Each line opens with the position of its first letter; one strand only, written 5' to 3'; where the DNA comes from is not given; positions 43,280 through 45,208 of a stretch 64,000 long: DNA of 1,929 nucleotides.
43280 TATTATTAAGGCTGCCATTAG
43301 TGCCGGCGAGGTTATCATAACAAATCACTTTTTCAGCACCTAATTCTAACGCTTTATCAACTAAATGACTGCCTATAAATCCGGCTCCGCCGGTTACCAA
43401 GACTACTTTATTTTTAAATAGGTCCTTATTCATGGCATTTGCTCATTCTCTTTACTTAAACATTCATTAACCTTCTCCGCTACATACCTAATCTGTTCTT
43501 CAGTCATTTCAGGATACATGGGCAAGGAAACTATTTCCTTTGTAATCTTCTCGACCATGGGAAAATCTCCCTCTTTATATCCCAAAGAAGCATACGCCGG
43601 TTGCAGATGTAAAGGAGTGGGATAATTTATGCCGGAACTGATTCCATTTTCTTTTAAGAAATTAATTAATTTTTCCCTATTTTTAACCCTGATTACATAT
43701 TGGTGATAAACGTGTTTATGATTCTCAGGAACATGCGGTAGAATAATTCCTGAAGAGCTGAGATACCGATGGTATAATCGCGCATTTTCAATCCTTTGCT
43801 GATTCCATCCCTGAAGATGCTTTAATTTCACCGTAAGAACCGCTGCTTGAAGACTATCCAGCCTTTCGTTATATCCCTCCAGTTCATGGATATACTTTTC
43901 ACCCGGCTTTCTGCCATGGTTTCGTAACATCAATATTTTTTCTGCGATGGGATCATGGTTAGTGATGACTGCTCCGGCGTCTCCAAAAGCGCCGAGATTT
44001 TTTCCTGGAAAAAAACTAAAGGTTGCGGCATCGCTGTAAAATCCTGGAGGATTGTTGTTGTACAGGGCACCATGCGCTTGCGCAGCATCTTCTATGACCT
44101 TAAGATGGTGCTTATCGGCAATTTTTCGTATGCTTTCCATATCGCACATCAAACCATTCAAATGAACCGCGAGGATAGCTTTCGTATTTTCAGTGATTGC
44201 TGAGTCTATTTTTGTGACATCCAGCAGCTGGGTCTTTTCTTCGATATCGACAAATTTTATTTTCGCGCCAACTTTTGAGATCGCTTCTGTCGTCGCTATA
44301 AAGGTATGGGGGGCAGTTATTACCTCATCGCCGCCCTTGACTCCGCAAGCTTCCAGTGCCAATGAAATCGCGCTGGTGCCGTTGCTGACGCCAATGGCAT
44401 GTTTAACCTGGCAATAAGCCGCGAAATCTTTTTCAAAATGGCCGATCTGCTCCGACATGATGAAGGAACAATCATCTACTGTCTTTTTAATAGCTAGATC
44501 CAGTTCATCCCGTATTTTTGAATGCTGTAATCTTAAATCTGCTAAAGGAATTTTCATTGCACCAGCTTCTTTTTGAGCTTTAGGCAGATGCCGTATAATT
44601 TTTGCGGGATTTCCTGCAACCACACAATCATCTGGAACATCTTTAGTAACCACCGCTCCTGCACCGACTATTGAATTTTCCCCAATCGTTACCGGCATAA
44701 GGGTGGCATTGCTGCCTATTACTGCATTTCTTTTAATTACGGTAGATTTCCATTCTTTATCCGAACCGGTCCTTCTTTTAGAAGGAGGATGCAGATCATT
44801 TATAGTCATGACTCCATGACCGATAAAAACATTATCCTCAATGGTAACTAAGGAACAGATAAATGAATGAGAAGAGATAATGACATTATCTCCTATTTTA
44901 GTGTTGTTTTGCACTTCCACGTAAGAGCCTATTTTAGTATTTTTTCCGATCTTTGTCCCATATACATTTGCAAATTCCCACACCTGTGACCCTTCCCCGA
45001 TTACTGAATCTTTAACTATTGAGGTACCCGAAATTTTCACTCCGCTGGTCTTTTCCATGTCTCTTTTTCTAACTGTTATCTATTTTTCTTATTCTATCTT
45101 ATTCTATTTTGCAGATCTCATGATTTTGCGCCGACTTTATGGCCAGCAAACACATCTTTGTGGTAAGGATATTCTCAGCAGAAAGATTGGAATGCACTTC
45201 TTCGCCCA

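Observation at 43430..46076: WbpB/WbpD/WbpE-like route to a 2,3-diacetamido uronic acid, with acetyltransferase and aminotransferase fused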

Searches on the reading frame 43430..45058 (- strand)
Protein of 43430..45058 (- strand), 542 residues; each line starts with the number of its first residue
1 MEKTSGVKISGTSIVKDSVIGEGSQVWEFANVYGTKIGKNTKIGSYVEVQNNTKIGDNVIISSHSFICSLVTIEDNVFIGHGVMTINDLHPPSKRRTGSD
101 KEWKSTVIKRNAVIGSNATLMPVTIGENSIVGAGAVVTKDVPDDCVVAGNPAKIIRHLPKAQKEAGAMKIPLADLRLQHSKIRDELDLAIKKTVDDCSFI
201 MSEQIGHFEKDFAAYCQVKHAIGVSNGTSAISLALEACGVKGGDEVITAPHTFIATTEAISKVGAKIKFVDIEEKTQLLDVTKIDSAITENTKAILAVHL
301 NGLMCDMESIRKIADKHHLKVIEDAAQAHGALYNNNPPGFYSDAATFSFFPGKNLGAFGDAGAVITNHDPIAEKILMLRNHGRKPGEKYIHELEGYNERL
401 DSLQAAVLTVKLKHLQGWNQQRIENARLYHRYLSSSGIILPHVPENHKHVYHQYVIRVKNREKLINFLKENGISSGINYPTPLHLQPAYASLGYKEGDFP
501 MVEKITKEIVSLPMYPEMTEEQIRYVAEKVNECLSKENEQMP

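Call 4: search_protein_families(library=pfam, proteins=[window:43430-45058:-])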
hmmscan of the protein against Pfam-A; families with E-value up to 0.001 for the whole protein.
window:43430-45058:- (542 aa): 7 families
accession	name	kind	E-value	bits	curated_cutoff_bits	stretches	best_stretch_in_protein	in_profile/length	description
PF01041.23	DegT_DnrJ_EryC1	-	1e-117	393.8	19.8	1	183-530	4-359/360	DegT/DnrJ/EryC1/StrS aminotransferase family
PF00132.30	Hexapep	-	3e-21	74.6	27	2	34-67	1-34/36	Bacterial transferase hexapeptide (six repeats)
PF14602.12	Hexapep_2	-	5.5e-10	39.2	27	1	110-139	6-34/34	Hexapeptide repeat of succinyl-transferase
PF25084.1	LbH_EIF2B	-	2e-09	37.8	54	1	5-84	8-92/105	EIF2B subunit epsilon LbH domain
PF00266.25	Aminotran_5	-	6.7e-08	32.3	21.5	1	210-330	50-181/371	Aminotransferase class-V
PF01053.26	Cys_Met_Meta_PP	-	1.4e-07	30.9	27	1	207-449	56-286/381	Cys/Met metabolism PLP-dependent enzyme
PF01212.27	Beta_elim_lyase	-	4.1e-07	30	27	1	192-332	21-176/288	Beta-eliminating lyase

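Call 5: search_protein_families(library=ncbifam, proteins=[window:43430-45058:-])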
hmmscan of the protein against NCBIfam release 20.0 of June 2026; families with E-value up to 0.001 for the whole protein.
window:43430-45058:- (542 aa): 76 families (the best 25 are shown)
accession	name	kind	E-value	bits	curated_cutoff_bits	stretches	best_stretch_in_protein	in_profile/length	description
TIGR03588.1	PseC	equivalog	3.2e-78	263.3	423.5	1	203-534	30-380/380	UDP-4-amino-4,6-dideoxy-N-acetyl-beta-L-altrosamine transaminase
NF008687.0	PRK11706.1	equivalog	4.8e-63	213.2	375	1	214-534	42-374/375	dTDP-4-amino-4,6-dideoxygalactose transaminase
TIGR04181.1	NHT_00031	hypoth_equivalog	1.2e-58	198.8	420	1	190-513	16-357/359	LegC family aminotransferase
NF008658.2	PRK11658.1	equivalog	7.8e-58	195.9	631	1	201-534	31-377/379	UDP-4-amino-4-deoxy-L-arabinose aminotransferase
TIGR02379.1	ECA_wecE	subfamily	1.4e-57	195.2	434.85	1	216-534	44-375/376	dTDP-4-amino-4,6-dideoxy-D-glucose transaminase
NF011936.0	PRK15407.1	equivalog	2.3e-48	165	423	2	185-384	48-253/440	lipopolysaccharide biosynthesis protein RfbH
TIGR04427.1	PLP_DesI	equivalog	2.7e-48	165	650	1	207-533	56-382/390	dTDP-4-dehydro-6-deoxyglucose aminotransferase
TIGR03570.1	NeuD_NnaD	subfamily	2.2e-21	76.4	160.8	2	107-153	155-202/202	NeuD/PglB/VioB family sugar acetyltransferase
NF007499.0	PRK10092.1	equivalog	5.1e-18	65.5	314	1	71-158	94-183/183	maltose O-acetyltransferase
NF010933.0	PRK14353.1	equivalog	2.4e-17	62.7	505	1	5-152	291-428/453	bifunctional UDP-N-acetylglucosamine diphosphorylase/glucosamine-1-phosphate N-acetyltransferase GlmU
TIGR01173.1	glmU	equivalog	6.1e-17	61.6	366.85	1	5-150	302-437/452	bifunctional UDP-N-acetylglucosamine diphosphorylase/glucosamine-1-phosphate N-acetyltransferase GlmU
NF010937.0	PRK14357.1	equivalog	1.8e-16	60.1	658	1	12-156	301-435/448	bifunctional UDP-N-acetylglucosamine diphosphorylase/glucosamine-1-phosphate N-acetyltransferase GlmU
NF010934.1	PRK14354.1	equivalog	9e-16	57.4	450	1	8-146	305-432/447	bifunctional UDP-N-acetylglucosamine diphosphorylase/glucosamine-1-phosphate N-acetyltransferase GlmU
NF007240.0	PRK09677.1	equivalog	1.3e-15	57.5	243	1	36-159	67-185/192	putative lipopolysaccharide biosynthesis O-acetyl transferase WbbJ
NF010940.0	PRK14360.1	equivalog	1.5e-15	56.7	602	1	12-156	308-442/452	bifunctional UDP-N-acetylglucosamine diphosphorylase/glucosamine-1-phosphate N-acetyltransferase GlmU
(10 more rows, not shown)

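Call 6: search_solved_structures(query=window:43430-45058:-, max_evalue=0.00001)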
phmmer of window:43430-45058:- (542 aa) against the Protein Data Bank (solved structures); distinct sequences matched with E-value up to 0.00001: 97 (the best 60 are shown).
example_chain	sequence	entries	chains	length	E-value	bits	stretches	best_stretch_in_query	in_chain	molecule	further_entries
7b0d_A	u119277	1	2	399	3.9e-108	365.5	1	169-538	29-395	Glutamine--scyllo-inositol transaminase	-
3frk_A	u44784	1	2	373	1.9e-98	333.5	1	168-532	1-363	QdtB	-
2oga_A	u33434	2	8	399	4.2e-90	305.9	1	165-533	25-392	Transaminase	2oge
7n63_A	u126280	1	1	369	2.3e-85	290.3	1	172-536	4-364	Putative aminotransferase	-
3uwc_A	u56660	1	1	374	9.2e-78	265.2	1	166-533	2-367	Nucleotide-sugar aminotransferase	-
5u1z_A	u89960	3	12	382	1.6e-77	264.4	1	179-532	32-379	Putative aminotransferase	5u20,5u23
5u21_A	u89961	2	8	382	1.1e-76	261.7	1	179-532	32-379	Putative aminotransferase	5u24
8e77_A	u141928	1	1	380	2.2e-68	234.3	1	166-526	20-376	DegT/DnrJ/EryC1/StrS aminotransferase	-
8e75_A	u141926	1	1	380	2.2e-68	234.3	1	166-526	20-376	DegT/DnrJ/EryC1/StrS aminotransferase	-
3nyu_A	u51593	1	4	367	3e-68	233.9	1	171-527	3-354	Aminotransferase WbpE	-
3nu7_A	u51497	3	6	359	3.4e-68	233.7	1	171-526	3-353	Aminotransferase WbpE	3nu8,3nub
3nys_A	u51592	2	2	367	2e-67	231.1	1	171-527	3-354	Aminotransferase WbpE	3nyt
3bn1_A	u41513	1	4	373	3.7e-58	200.6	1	203-528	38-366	Perosamine synthetase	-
3dr7_A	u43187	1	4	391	4.3e-58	200.3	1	203-528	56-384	Putative perosamine synthetase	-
3dr4_A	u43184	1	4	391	1.4e-57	198.6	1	203-528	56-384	Putative perosamine synthetase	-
4k2b_A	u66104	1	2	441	1e-49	172.7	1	161-528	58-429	NTD biosynthesis operon protein NtdA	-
1o61_A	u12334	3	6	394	1.1e-22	83.6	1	201-432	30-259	aminotransferase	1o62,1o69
4ztc_A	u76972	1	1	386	3.8e-22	81.8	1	201-433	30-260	Aminotransferase homolog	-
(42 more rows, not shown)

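Call 12: find_homologous_proteins(query=window:43430-45058:-, max_evalue=1e-10)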
Query window:43430-45058:- (542 aa): 7975 proteins with E <= 1e-10 among 8000 candidates; the best 120 are listed.
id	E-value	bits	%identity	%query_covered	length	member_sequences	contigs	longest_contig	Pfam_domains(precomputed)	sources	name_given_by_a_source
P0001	0.0e+0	1225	100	100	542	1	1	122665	PF14602.13,PF00132.31,PF00266.26,PF25087.2,PF25084.2,PF01212.28,PF01053.27,PF01041.24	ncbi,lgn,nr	ncbi:MAG: DegT/DnrJ/EryC1/StrS family aminotransferase [Nanoarchaeota archaeon]|nr:DegT/DnrJ/EryC1/S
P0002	5.2e-298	1007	83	98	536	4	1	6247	PF00155.28,PF14602.13,PF00132.31,PF00266.26,PF25087.2,PF25084.2,PF01212.28,PF01053.27,PF01041.24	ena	-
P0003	2.5e-294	995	80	98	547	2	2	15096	PF14602.13,PF00132.31,PF25087.2,PF25084.2,PF01212.28,PF01041.24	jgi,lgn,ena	-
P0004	5.9e-289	977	80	99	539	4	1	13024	PF00155.28,PF14602.13,PF00132.31,PF00266.26,PF25087.2,PF25084.2,PF01212.28,PF01053.27,PF01041.24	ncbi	-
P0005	4.9e-288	974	79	98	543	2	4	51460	PF00155.28,PF14602.13,PF00132.31,PF00266.26,PF25087.2,PF25084.2,PF01212.28,PF01053.27,PF01041.24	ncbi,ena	ncbi:MAG: aminotransferase class V-fold PLP-dependent enzyme [Nanoarchaeota archaeon]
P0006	4.5e-287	971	78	98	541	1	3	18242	PF14602.13,PF00132.31,PF00266.26,PF25087.2,PF25084.2,PF01212.28,PF01053.27,PF01041.24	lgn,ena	-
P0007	2.6e-285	965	79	98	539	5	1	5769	PF00155.28,PF14602.13,PF00132.31,PF25087.2,PF25247.2,PF25084.2,PF01212.28,PF01041.24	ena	-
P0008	9.8e-282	953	79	97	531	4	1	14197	PF14602.13,PF00132.31,PF00266.26,PF25087.2,PF25084.2,PF01212.28,PF01053.27,PF01041.24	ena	-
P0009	1.9e-221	754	83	74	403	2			PF00155.28,PF14602.13,PF00132.31,PF25087.2,PF25084.2,PF01212.28,PF01053.27,PF01041.24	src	-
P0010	3.4e-173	595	54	96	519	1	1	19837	PF00155.28,PF14602.13,PF00132.31,PF00266.26,PF25087.2,PF25084.2,PF01053.27,PF01041.24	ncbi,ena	-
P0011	6.5e-173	594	-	-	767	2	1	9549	PF00266.26,PF01212.28,PF01053.27,PF01041.24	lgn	-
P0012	1.2e-169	583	69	67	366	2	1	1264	PF00155.28,PF00266.26,PF01212.28,PF01053.27,PF01041.24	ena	-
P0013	1.6e-168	580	53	93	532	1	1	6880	PF00155.28,PF14602.13,PF00132.31,PF00266.26,PF25087.2,PF25084.2,PF01212.28,PF01053.27,PF01041.24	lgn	-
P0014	2.9e-161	556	50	96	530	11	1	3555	PF00155.28,PF14602.13,PF00132.31,PF25087.2,PF25084.2,PF01212.28,PF01053.27,PF01041.24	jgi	-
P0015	2.5e-158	546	68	64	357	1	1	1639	PF00155.28,PF00266.26,PF01053.27,PF01041.24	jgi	-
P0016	5.1e-157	542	65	68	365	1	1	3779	PF00155.28,PF00266.26,PF01053.27,PF01041.24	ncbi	-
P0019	2.3e-152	526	48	97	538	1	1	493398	PF14602.13,PF00132.31,PF25087.2,PF25084.2,PF01053.27,PF01041.24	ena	-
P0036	4.2e-148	512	61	67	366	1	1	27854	PF00155.28,PF00266.26,PF01212.28,PF01053.27,PF01041.24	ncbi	-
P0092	1.1e-144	501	46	96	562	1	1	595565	PF14602.13,PF00132.31,PF25087.2,PF25084.2,PF01041.24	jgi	jgi:dTDP-4-amino-4,6-dideoxygalactose transaminase/acetyltransferase-like isoleucine patch superfami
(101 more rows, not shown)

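Call 16: find_encoding_contigs(protein=P0001, flank=10000, max_places=3)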
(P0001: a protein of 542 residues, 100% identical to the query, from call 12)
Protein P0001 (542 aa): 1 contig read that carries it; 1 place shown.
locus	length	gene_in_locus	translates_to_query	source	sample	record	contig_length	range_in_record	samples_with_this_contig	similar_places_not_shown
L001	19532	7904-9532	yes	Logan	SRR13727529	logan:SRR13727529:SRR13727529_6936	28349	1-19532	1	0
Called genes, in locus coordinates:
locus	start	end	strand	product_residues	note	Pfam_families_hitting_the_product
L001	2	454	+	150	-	?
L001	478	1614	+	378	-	PF02776:TPP_enzyme_N, PF02775:TPP_enzyme_C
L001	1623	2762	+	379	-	PF00465:Fe-ADH, PF13685:Fe-ADH_2, PF25137:ADH_Fe_C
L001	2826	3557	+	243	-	PF02224:Cytidylate_kin, PF13189:Cytidylate_kin2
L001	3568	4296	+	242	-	PF01066:CDP-OH_P_transf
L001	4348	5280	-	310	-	PF00535:Glycos_transf_2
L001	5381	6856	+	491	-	PF13231:PMT_2 (weak)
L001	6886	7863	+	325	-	PF01408:GFO_IDH_MocA, PF02894:GFO_IDH_MocA_C (weak), PF22725:GFO_IDH_MocA_C3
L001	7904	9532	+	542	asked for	PF25084:LbH_EIF2B (weak), PF25087:GMPPB_C (faint), PF00132:Hexapep, PF14602:Hexapep_2, PF01041:DegT_DnrJ_EryC1, PF01212:Beta_elim_lyase (weak), PF00266:Aminotran_5, PF01053:Cys_Met_Meta_PP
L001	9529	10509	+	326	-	PF00106:adh_short (weak), PF01370:Epimerase, PF02719:Polysacc_synt_2, PF04321:RmlD_sub_bind, PF01073:3Beta_HSD, PF07993:NAD_binding_4, PF16363:GDP_Man_Dehyd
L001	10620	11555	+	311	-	PF00535:Glycos_transf_2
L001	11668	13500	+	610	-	PF13522:GATase_6, PF13537:GATase_7, PF00733:Asn_synthase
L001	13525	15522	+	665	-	-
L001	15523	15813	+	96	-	-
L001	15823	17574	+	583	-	PF02366:PMT, PF13231:PMT_2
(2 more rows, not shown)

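Call 17: find_encoding_contigs(protein=P0019, flank=10000, max_places=2)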
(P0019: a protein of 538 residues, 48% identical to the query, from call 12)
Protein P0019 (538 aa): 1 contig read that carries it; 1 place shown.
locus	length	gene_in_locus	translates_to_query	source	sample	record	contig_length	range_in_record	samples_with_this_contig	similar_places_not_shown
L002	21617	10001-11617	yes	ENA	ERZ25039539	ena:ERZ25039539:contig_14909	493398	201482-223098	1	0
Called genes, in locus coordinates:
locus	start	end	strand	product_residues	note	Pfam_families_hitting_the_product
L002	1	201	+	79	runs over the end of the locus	PF04014:MazE_antitoxin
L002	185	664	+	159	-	PF01850:PIN (weak)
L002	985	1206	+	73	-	PF04014:MazE_antitoxin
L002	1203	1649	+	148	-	PF01850:PIN (weak)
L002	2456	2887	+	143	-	PF01909:NTP_transf_2, PF18765:Polbeta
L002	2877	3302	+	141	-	PF01934:HepT-like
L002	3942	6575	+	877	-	PF17957:Big_7, PF02368:Big_2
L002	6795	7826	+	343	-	PF02388:FemAB (faint), PF13480:Acetyltransf_6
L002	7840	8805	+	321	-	-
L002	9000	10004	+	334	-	PF01408:GFO_IDH_MocA, PF03447:NAD_binding_3 (weak), PF02894:GFO_IDH_MocA_C (faint), PF22725:GFO_IDH_MocA_C3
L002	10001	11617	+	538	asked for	PF14602:Hexapep_2 (faint), PF25084:LbH_EIF2B (faint), PF25087:GMPPB_C (faint), PF00132:Hexapep, PF01041:DegT_DnrJ_EryC1, PF01053:Cys_Met_Meta_PP (weak)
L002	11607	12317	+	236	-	PF25087:GMPPB_C (faint), PF00132:Hexapep (weak), PF14602:Hexapep_2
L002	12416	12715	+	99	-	PF05368:NmrA (weak), PF08659:KR (weak), PF01073:3Beta_HSD, PF01370:Epimerase, PF02719:Polysacc_synt_2 (weak), PF16363:GDP_Man_Dehyd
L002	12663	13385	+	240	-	PF01073:3Beta_HSD, PF01370:Epimerase, PF16363:GDP_Man_Dehyd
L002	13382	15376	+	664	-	PF20254:DMFA2_C, PF17957:Big_7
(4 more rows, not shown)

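Call 18: find_encoding_contigs(protein=P0092, flank=10000, max_places=2)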
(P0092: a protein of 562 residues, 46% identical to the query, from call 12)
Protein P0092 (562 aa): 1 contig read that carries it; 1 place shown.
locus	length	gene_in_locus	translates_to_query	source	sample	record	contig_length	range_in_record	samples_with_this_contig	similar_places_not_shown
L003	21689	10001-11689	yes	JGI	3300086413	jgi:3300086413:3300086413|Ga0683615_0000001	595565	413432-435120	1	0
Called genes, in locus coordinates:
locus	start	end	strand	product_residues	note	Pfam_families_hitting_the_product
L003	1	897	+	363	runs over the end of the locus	PF00158:Sigma54_activat, PF14532:Sigma54_activ_2, PF07724:AAA_2 (weak), PF07728:AAA_5, PF25601:AAA_lid_14, PF02954:HTH_8 (weak)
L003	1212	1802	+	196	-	PF02357:NusG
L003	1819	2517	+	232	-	PF02563:Poly_export, PF10531:SLBB, PF22461:SLBB_2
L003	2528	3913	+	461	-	-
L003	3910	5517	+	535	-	PF02706:Wzz (weak)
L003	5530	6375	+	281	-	PF13191:AAA_16, PF09848:SLFN-g3_helicase (weak), PF13245:AAA_19 (faint), PF13401:AAA_22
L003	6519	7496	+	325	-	PF10609:ParA (weak)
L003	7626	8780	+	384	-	PF02397:Bac_transf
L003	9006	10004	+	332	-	PF01408:GFO_IDH_MocA, PF02894:GFO_IDH_MocA_C, PF22725:GFO_IDH_MocA_C3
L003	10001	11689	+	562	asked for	PF25084:LbH_EIF2B (weak), PF25087:GMPPB_C (weak), PF00132:Hexapep, PF14602:Hexapep_2 (weak), PF01041:DegT_DnrJ_EryC1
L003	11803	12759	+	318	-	-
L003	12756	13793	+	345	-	PF02388:FemAB (weak), PF13480:Acetyltransf_6, PF02388:FemAB (weak)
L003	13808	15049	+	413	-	PF13439:Glyco_transf_4, PF13579:Glyco_trans_4_4, PF00534:Glycos_transf_1, PF13692:Glyco_trans_1_4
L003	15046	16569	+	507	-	PF04932:Wzy_C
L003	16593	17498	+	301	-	PF00535:Glycos_transf_2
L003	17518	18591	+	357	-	PF01073:3Beta_HSD, PF01370:Epimerase, PF02719:Polysacc_synt_2, PF05368:NmrA, PF07993:NAD_binding_4, PF13460:NAD_binding_10, PF16363:GDP_Man_Dehyd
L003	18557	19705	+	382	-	PF01408:GFO_IDH_MocA, PF03447:NAD_binding_3, PF22725:GFO_IDH_MocA_C3 (faint)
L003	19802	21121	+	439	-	PF03721:UDPG_MGDP_dh_N, PF03807:F420_oxidored (faint), PF00984:UDPG_MGDP_dh, PF03720:UDPG_MGDP_dh_C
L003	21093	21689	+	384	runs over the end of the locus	PF00534:Glycos_transf_1, PF13692:Glyco_trans_1_4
